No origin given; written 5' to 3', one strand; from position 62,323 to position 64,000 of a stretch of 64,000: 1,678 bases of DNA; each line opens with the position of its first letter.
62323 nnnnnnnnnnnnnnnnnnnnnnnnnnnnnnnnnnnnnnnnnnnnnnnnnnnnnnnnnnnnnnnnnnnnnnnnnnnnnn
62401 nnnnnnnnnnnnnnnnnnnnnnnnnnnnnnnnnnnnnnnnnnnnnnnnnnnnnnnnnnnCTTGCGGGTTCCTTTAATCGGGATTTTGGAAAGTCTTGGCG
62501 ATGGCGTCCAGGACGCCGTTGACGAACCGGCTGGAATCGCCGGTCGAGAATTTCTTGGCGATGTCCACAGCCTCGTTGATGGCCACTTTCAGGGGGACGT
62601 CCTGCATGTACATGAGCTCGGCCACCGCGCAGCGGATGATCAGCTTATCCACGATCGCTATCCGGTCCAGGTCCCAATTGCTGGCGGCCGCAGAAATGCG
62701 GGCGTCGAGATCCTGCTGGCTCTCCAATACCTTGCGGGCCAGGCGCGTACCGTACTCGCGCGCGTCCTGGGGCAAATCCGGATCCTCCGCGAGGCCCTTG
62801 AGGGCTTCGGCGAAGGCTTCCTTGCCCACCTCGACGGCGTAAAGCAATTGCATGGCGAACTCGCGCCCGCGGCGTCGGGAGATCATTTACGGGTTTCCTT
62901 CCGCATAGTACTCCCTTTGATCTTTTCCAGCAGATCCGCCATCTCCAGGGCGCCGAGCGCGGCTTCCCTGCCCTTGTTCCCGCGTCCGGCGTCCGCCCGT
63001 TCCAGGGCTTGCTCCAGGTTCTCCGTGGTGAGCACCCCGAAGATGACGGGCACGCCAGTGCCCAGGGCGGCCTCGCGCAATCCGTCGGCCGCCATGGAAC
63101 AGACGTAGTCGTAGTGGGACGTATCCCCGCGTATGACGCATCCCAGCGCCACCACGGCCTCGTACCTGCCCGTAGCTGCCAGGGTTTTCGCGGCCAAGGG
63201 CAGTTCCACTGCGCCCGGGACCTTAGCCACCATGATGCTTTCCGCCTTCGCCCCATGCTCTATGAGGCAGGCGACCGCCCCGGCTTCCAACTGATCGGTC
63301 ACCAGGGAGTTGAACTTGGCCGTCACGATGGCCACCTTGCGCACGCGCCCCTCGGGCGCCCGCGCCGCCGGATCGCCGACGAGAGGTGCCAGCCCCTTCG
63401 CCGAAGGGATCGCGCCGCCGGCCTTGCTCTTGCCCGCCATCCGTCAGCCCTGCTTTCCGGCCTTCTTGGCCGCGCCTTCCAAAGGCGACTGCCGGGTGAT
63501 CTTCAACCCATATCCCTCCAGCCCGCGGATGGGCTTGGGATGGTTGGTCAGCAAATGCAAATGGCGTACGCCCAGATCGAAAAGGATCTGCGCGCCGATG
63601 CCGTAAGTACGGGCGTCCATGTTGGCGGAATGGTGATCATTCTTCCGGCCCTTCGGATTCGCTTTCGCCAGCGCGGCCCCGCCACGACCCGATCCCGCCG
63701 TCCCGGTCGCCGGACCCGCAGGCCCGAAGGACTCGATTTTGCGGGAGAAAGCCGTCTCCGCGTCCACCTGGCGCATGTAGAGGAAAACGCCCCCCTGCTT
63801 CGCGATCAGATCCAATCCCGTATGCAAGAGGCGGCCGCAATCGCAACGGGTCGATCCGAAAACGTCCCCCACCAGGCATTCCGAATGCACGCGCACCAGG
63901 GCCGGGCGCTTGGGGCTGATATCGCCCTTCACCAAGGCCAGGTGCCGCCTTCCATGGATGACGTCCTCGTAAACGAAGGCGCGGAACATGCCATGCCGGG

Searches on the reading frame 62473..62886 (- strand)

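Call 57: search_protein_families(library=pfam, proteins=[window:62473-62886:-], max_evalue=0.0001)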
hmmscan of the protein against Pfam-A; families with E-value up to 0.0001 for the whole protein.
window:62473-62886:- (137 aa): 1 family
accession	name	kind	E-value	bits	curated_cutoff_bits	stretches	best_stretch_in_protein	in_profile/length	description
PF01029.23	NusB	-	6.2e-35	120.9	23.1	1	7-131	3-133/133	NusB family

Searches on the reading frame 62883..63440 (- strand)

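Call 57: search_protein_families(library=pfam, proteins=[window:62883-63440:-], max_evalue=0.0001)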
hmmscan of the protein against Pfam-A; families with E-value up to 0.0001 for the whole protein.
window:62883-63440:- (185 aa): 1 family
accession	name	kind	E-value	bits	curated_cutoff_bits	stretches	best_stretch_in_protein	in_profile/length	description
PF00885.24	DMRL_synthase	-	2.2e-52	177.1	26.7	1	35-171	3-138/139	6,7-dimethyl-8-ribityllumazine synthase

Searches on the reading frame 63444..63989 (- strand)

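Call 57: search_protein_families(library=pfam, proteins=[window:63444-63989:-], max_evalue=0.0001)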
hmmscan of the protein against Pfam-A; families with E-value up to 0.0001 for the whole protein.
window:63444-63989:- (181 aa): 1 family
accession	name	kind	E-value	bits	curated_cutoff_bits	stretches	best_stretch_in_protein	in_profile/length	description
PF00925.25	GTP_cyclohydro2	-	2.8e-43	147.8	23.3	1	2-168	15-164/165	GTP cyclohydrolase II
